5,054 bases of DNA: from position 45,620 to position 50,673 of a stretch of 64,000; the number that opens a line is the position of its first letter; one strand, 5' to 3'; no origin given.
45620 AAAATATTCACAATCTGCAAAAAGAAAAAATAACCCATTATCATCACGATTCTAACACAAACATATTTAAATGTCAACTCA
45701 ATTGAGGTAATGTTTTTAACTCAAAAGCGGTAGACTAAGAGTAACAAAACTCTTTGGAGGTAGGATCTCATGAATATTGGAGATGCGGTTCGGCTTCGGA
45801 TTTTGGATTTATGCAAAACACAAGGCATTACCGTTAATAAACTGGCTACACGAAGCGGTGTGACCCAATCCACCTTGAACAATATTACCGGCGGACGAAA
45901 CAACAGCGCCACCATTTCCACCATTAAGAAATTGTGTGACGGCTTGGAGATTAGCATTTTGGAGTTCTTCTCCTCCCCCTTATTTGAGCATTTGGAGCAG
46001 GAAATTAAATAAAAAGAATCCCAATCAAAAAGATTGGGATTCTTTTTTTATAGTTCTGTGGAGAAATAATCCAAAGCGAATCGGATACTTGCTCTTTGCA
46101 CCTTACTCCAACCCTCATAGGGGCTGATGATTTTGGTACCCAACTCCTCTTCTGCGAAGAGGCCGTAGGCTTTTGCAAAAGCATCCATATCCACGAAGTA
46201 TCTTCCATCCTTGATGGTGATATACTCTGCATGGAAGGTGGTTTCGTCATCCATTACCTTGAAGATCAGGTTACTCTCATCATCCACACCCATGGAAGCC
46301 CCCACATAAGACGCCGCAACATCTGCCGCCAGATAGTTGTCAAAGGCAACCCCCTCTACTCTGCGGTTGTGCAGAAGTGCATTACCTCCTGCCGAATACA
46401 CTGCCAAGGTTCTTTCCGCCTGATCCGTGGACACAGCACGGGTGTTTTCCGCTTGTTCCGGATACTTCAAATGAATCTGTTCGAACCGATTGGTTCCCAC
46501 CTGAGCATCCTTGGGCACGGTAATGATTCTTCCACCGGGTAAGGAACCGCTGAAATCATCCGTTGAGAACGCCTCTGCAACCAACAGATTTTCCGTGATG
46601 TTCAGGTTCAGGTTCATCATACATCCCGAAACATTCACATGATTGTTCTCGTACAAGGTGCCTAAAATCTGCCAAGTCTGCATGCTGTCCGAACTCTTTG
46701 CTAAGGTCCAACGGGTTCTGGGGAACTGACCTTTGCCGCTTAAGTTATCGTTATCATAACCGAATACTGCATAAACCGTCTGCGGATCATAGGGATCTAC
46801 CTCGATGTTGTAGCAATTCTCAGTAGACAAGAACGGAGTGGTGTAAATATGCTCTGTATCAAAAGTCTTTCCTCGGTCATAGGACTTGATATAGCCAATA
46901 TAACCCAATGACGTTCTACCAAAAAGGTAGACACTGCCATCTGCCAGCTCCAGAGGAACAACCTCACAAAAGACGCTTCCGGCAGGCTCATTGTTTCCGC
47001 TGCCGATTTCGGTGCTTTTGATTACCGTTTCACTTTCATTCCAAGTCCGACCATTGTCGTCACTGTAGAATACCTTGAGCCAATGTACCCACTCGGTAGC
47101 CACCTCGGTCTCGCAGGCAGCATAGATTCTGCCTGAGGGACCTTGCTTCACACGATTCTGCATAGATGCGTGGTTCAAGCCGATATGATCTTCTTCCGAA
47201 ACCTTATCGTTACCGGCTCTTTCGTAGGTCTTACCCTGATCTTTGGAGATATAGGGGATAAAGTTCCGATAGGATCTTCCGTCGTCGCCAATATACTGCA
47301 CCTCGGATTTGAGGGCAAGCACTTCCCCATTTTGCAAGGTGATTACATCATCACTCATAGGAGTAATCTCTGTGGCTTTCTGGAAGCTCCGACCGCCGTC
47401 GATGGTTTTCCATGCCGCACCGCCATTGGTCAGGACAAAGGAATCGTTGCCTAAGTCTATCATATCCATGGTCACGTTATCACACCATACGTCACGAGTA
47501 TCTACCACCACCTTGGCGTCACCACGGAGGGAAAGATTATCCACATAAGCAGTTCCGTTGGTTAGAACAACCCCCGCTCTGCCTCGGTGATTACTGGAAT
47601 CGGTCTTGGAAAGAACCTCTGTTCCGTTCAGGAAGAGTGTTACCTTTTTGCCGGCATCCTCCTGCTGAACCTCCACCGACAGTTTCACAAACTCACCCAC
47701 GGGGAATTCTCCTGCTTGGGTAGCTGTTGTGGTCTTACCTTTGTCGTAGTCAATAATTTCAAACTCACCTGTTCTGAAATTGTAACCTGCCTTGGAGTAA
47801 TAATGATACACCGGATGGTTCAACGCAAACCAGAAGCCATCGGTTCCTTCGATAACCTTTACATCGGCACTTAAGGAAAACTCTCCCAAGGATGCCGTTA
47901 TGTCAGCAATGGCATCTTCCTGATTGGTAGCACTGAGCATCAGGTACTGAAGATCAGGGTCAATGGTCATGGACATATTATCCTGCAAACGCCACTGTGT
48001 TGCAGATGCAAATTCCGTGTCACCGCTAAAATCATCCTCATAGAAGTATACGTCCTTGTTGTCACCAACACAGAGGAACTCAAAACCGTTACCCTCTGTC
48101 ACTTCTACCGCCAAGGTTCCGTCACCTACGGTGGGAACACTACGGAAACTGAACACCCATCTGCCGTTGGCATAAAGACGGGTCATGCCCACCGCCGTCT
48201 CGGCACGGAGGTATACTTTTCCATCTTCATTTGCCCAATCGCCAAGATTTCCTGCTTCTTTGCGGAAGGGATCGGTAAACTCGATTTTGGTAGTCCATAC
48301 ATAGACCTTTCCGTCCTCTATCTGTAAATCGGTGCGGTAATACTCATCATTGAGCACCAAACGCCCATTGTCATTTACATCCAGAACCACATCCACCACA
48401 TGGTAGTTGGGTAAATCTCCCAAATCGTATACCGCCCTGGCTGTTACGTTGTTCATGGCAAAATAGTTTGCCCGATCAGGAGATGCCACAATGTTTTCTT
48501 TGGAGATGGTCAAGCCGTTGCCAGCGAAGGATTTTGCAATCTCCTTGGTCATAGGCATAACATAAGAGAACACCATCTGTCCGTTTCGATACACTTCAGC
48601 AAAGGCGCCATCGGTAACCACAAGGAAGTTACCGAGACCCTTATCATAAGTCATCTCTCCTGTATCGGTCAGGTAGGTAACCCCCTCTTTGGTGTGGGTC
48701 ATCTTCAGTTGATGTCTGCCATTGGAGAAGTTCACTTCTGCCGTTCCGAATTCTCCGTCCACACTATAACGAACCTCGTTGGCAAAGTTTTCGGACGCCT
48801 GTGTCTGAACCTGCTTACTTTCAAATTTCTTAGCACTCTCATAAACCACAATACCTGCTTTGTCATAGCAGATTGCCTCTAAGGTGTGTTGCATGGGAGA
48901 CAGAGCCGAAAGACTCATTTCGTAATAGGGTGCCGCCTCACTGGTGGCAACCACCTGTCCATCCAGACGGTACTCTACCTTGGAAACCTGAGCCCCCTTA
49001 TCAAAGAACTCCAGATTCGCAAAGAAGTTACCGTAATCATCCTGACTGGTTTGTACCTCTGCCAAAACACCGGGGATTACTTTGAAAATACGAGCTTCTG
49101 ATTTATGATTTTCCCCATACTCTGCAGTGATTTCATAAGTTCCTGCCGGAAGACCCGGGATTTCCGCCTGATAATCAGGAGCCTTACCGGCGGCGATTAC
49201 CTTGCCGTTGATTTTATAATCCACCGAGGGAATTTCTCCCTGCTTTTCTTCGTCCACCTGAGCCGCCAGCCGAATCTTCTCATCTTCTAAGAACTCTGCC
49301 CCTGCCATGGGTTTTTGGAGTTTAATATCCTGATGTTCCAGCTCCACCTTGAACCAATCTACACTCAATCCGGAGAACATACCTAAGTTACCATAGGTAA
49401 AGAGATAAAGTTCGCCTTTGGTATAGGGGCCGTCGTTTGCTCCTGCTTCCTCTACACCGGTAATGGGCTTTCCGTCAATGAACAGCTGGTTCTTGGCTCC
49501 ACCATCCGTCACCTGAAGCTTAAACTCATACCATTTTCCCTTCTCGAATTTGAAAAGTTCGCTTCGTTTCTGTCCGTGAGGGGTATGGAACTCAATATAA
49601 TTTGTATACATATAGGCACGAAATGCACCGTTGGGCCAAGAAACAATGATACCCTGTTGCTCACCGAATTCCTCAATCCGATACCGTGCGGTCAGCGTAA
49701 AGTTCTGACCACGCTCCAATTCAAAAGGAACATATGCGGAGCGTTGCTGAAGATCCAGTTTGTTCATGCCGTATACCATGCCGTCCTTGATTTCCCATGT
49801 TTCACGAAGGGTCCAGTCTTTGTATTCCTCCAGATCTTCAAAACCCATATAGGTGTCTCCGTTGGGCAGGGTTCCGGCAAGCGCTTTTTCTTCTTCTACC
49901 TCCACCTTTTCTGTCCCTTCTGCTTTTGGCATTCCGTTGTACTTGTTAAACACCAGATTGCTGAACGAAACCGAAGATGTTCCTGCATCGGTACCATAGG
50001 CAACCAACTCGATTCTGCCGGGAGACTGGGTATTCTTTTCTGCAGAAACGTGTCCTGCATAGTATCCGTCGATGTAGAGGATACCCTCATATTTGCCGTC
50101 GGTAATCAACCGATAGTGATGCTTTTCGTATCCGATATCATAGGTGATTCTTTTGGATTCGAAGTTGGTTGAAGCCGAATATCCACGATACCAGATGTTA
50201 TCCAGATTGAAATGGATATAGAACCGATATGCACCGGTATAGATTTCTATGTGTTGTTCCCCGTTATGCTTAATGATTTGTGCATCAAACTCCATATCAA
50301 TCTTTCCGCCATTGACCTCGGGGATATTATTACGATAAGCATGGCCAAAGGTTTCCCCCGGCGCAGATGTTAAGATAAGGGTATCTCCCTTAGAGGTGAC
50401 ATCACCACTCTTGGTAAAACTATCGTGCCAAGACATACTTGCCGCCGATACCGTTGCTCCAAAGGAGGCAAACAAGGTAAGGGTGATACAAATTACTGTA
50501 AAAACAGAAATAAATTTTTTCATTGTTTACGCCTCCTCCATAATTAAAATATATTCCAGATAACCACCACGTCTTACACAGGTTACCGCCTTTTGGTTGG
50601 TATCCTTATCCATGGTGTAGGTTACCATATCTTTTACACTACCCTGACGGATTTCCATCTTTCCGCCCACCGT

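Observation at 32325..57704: Tandemly duplicated three-gene cassettes for giant wall-anchored surface proteins: candidate undescribed cell-surface system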

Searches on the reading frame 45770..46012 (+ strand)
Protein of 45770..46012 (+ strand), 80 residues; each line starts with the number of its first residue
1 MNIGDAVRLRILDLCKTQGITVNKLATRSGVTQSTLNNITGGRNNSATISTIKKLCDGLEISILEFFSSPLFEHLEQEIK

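Call 10: search_protein_families(library=ncbifam, proteins=[window:45770-46012:+], max_evalue=0.01)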
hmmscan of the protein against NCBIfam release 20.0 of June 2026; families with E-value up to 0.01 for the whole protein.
window:45770-46012:+ (80 aa): 5 families
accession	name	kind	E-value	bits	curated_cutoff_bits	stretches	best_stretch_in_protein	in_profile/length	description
NF046032.1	TransRegSlrRBacil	equivalog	1.5e-06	28.4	250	1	15-70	10-65/149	HTH-type transcriptional regulator SlrR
NF007408.0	PRK09943.1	equivalog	2.1e-06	27.4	211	1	9-70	10-70/185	HTH-type transcriptional regulator PuuR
NF010465.0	PRK13890.1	equivalog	0.00019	21.5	96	1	11-62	10-60/121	conjugal transfer protein TrbA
NF033788.1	HTH_metalloreg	subfamily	0.00024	20.8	55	1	3-36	8-42/77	metalloregulator ArsR/SmtB family transcription factor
NF007271.0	PRK09726.1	equivalog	0.00076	19.4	79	1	16-63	22-68/88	type II toxin-antitoxin system antitoxin HipB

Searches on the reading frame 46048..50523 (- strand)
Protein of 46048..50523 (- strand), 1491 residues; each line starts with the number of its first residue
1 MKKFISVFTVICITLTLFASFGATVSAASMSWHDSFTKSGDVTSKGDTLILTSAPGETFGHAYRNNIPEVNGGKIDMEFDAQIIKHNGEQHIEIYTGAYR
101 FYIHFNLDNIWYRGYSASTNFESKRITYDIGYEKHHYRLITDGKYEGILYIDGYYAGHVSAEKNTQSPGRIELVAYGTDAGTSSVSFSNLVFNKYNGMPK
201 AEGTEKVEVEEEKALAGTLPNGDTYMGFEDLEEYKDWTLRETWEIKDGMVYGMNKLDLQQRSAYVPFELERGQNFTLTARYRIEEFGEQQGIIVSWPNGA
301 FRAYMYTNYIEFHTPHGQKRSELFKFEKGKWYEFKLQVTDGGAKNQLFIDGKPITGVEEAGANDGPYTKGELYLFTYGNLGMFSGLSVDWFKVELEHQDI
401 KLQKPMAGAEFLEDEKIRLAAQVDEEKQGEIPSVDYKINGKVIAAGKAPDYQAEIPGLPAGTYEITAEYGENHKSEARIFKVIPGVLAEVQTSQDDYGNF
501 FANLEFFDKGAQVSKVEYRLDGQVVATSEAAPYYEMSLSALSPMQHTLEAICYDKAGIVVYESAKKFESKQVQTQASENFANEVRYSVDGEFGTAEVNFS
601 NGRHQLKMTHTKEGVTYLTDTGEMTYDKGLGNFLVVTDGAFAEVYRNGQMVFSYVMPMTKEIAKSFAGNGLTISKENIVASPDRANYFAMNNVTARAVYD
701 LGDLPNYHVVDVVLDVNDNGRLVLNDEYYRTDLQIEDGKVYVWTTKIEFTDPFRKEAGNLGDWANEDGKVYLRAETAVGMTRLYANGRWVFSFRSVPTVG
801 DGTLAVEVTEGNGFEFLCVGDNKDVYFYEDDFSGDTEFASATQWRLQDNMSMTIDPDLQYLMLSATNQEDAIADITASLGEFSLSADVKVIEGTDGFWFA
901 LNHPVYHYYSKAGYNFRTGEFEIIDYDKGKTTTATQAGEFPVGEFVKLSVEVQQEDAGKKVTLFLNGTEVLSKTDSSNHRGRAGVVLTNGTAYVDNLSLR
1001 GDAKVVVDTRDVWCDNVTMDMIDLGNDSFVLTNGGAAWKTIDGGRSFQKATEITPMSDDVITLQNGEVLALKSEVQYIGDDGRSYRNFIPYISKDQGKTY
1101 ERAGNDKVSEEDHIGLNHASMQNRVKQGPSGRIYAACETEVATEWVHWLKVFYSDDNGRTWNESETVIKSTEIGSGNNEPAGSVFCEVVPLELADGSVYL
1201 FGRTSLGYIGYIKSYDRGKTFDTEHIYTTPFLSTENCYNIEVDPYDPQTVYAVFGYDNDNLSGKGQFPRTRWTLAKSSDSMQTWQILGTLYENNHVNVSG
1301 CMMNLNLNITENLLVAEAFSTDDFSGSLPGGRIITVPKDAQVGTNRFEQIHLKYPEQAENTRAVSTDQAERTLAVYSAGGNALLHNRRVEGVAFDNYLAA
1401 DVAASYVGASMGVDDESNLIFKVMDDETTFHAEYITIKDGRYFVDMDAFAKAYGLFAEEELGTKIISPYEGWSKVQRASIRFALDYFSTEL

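Call 3: search_protein_families(library=pfam, proteins=[window:46048-50523:-], max_evalue=0.01)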
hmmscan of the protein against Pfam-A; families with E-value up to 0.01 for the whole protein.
window:46048-50523:- (1491 aa): 9 families
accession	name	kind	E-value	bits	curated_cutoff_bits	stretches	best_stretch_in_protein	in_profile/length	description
PF17957.7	Big_7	-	7e-14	52.7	24.1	2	401-467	4-70/70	Bacterial Ig domain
PF13088.12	BNR_2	-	4.3e-12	46.4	31.4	1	1052-1294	47-258/277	BNR repeat-like domain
PF06439.18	3keto-disac_hyd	-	3.1e-07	31.1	26.8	0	235-379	19-177/187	3-keto-disaccharide hydrolase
PF13385.13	Laminin_G_3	-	2.9e-06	27.9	27.6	0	271-374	15-121/151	Concanavalin A-like lectin/glucanases superfamily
PF15902.12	Sortilin-Vps10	-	1.9e-05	24.1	33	1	1150-1289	2-114/446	Sortilin, neurotensin receptor 3,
PF02012.26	BNR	-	6.2e-05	22.8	27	0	1152-1162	1-11/12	BNR/Asp-box repeat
PF16640.11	Big_3_5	-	0.00059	20.8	35.5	0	417-472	14-72/88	Bacterial Ig-like domain (group 3)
PF14900.11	DUF4493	-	0.0017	18.7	27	0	433-476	37-79/226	Domain of unknown function (DUF4493)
PF13810.12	DUF4185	-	0.005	16.5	39.5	0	1148-1204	126-180/309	Domain of unknown function (DUF4185)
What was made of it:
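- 46048..50523 (-): C2: secreted 1491-aa protein with DUF1080/LamG-like modules, two Big_7 domains, a LamG module, a sialidase-fold propeller and a small C-terminal domain. It has no SLH. Pfam Big_7 7e-14, BNR_2 4e-12, 3keto-disac_hyd 3e-7 (call 3).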

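Call 10: search_protein_families(library=ncbifam, proteins=[window:46048-50523:-], max_evalue=0.01)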
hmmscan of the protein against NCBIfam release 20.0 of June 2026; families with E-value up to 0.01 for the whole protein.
window:46048-50523:- (1491 aa): 0 families

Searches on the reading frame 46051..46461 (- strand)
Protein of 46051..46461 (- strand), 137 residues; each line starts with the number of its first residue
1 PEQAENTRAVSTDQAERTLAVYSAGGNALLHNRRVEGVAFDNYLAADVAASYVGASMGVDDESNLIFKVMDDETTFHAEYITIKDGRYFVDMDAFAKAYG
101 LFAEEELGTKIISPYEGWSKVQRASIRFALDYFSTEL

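Call 44: search_protein_families(library=pfam, proteins=[window:46051-46461:-], max_evalue=1)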
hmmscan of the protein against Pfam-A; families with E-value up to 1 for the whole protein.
window:46051-46461:- (137 aa): 1 family
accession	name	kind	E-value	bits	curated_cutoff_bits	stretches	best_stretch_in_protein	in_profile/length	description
PF10162.14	G8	-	0.29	11.5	22.9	1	54-87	31-63/124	G8 domain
